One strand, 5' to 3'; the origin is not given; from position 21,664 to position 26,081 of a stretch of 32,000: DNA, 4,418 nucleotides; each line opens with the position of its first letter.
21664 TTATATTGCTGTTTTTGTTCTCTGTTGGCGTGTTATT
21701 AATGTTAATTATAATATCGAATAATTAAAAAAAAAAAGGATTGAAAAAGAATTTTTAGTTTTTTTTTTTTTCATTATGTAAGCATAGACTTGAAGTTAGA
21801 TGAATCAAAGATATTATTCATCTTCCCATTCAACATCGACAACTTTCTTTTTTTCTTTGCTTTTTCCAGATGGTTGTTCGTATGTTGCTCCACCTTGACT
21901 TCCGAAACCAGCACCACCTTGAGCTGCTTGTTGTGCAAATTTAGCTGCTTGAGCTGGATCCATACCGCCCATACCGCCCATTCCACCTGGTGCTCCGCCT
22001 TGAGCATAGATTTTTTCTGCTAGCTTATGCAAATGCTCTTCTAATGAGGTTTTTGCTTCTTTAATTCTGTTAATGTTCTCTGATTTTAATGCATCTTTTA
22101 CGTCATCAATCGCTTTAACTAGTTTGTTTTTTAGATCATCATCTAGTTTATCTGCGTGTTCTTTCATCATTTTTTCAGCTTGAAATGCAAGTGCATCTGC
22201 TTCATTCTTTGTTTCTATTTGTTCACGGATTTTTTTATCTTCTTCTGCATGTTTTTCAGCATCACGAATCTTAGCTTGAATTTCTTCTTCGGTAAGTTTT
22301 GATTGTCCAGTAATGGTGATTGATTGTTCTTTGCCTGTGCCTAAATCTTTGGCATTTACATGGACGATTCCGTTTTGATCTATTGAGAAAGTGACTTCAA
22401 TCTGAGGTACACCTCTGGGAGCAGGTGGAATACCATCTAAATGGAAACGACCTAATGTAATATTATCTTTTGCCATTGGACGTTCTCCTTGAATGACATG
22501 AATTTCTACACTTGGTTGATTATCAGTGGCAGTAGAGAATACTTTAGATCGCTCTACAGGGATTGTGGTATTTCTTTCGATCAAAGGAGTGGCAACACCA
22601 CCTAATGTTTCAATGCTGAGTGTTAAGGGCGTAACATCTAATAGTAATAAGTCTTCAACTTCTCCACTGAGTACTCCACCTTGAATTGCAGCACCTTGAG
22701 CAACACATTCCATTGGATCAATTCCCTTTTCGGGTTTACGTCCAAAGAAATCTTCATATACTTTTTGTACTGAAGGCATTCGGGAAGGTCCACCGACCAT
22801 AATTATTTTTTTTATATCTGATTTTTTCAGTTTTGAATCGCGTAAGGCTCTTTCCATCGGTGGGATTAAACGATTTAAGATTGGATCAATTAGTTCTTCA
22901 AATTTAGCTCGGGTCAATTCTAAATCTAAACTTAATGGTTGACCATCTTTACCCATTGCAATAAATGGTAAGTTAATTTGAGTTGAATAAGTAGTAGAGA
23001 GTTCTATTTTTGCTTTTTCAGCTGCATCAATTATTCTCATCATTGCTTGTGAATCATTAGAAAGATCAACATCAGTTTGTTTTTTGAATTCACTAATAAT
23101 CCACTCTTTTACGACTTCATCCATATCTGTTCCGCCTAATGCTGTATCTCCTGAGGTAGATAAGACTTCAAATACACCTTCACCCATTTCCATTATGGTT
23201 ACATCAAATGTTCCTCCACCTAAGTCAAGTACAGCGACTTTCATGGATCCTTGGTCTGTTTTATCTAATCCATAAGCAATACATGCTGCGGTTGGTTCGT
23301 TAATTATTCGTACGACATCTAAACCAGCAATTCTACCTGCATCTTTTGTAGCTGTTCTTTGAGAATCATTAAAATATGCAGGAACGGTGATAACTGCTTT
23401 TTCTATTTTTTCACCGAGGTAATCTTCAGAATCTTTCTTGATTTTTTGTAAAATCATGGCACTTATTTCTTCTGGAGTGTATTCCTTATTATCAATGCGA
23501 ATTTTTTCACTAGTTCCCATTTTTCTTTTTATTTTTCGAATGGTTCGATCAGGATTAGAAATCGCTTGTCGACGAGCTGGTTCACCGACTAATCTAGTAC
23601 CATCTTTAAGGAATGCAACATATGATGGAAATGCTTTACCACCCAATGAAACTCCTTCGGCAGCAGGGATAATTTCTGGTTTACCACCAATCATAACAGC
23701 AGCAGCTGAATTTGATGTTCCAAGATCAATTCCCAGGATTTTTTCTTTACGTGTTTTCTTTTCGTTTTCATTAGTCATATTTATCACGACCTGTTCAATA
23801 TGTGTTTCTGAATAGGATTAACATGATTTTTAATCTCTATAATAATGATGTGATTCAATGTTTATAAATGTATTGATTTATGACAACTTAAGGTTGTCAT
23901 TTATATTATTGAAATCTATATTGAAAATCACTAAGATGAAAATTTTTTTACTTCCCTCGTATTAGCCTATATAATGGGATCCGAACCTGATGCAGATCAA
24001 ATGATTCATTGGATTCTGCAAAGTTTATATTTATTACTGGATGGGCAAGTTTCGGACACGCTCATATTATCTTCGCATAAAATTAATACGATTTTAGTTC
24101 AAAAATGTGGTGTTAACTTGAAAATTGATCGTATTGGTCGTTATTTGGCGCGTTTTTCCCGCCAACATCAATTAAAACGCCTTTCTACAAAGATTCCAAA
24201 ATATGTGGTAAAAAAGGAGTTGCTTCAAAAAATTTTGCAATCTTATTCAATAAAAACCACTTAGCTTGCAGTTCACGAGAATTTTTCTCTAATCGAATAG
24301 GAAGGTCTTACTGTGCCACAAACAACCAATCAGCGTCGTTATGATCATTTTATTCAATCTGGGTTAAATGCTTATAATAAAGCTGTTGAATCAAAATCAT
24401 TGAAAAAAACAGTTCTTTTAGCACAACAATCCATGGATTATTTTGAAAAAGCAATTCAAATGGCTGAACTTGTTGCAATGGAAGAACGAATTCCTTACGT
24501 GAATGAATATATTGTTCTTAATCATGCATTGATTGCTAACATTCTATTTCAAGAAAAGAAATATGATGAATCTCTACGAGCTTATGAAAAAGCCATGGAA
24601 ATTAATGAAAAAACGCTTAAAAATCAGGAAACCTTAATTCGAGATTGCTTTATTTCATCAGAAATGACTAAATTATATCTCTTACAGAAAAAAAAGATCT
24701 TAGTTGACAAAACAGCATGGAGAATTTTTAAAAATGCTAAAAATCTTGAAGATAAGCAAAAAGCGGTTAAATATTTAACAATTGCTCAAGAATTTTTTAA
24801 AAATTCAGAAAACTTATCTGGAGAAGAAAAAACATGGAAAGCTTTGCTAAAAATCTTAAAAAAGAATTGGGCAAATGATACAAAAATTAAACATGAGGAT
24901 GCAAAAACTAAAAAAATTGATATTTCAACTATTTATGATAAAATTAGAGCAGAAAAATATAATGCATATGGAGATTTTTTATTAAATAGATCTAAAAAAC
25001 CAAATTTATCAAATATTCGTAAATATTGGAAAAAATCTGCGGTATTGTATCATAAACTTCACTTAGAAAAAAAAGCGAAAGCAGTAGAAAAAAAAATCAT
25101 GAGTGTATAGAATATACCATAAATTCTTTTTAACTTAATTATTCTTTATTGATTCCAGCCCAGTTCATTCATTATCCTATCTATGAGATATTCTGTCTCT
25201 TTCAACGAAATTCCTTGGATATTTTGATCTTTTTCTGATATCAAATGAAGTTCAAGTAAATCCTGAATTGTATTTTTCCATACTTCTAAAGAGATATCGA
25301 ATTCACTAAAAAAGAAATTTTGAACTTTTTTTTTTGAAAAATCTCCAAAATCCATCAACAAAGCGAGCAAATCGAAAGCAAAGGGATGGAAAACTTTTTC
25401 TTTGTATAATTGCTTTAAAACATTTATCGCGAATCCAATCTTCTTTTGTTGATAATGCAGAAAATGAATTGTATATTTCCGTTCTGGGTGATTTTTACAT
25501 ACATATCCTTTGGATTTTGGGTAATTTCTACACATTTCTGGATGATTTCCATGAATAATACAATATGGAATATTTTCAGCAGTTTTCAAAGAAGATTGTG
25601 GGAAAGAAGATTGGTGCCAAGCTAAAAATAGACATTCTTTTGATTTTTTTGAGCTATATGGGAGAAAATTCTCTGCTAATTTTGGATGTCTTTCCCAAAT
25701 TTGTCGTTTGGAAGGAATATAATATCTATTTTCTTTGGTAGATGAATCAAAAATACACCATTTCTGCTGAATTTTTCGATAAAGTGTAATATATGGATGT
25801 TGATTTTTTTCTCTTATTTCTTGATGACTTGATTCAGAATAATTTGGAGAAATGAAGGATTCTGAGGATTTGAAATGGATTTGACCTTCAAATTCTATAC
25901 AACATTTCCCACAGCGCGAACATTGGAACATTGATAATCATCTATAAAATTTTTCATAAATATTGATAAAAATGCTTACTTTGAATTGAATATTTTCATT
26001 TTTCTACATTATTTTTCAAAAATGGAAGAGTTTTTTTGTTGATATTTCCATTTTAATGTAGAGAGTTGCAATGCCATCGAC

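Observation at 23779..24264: Candidate heat-shock regulatory module: palindromic operator at dnaK plus a divergent small wHTH protein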

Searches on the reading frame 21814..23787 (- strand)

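Call 6: search_protein_families(library=pfam, proteins=[window:21814-23787:-], max_evalue=0.01)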
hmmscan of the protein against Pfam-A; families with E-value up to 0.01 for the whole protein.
window:21814-23787:- (657 aa): 2 families
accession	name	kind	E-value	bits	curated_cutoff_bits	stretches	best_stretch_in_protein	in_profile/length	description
PF00012.26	HSP70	-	1.5e-223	743.8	20.6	2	96-594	101-598/599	Hsp70 protein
PF06723.19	MreB_Mbl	-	4.8e-18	65.5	27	1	109-367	75-316/327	MreB/Mbl protein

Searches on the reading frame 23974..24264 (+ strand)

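Call 6: search_protein_families(library=pfam, proteins=[window:23974-24264:+], max_evalue=0.01)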
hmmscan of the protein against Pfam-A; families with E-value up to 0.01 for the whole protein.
window:23974-24264:+ (96 aa): 1 family
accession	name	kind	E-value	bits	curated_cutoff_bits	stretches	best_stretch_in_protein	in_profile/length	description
PF09497.15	Med12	-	0.0098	16.8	25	0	48-89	8-50/63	Transcription mediator complex subunit Med12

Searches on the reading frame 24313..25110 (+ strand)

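Call 6: search_protein_families(library=pfam, proteins=[window:24313-25110:+], max_evalue=0.01)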
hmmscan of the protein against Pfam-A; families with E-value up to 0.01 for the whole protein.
window:24313-25110:+ (265 aa): 6 families
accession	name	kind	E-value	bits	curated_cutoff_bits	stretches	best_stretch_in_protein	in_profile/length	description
PF07719.23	TPR_2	-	1.3e-05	25.3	27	1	71-99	4-32/34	Tetratricopeptide repeat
PF00515.34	TPR_1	-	1.9e-05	24.7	27.8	1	73-99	6-32/34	Tetratricopeptide repeat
PF13374.12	TPR_10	-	6.5e-05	23.3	27.5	1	74-102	8-36/42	Tetratricopeptide repeat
PF13424.12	TPR_12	-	7.3e-05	23.3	30.1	1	73-102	8-37/77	Tetratricopeptide repeat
PF13181.12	TPR_8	-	0.00018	21.8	25.7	1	73-100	6-33/34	Tetratricopeptide repeat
PF13414.12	TPR_11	-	0.00076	19.6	26.8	1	76-100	2-26/42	TPR repeat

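Call 104: search_protein_families(library=pfam, proteins=[window:24313-25110:+], max_evalue=0.01)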
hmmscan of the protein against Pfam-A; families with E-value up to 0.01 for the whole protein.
window:24313-25110:+ (265 aa): 6 families
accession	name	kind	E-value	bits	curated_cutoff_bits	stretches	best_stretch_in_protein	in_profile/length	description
PF07719.23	TPR_2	-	1.3e-05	25.3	27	1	71-99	4-32/34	Tetratricopeptide repeat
PF00515.34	TPR_1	-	1.9e-05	24.7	27.8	1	73-99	6-32/34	Tetratricopeptide repeat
PF13374.12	TPR_10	-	6.5e-05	23.3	27.5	1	74-102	8-36/42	Tetratricopeptide repeat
PF13424.12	TPR_12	-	7.3e-05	23.3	30.1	1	73-102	8-37/77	Tetratricopeptide repeat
PF13181.12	TPR_8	-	0.00018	21.8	25.7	1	73-100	6-33/34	Tetratricopeptide repeat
PF13414.12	TPR_11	-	0.00076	19.6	26.8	1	76-100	2-26/42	TPR repeat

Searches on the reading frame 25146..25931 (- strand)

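Call 6: search_protein_families(library=pfam, proteins=[window:25146-25931:-], max_evalue=0.01)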
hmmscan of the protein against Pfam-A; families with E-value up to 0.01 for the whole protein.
window:25146-25931:- (261 aa): 1 family
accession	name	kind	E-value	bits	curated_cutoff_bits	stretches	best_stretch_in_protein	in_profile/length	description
PF03692.20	CxxCxxCC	-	0.00022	22.3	23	0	3-140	1-72/85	Putative zinc- or iron-chelating domain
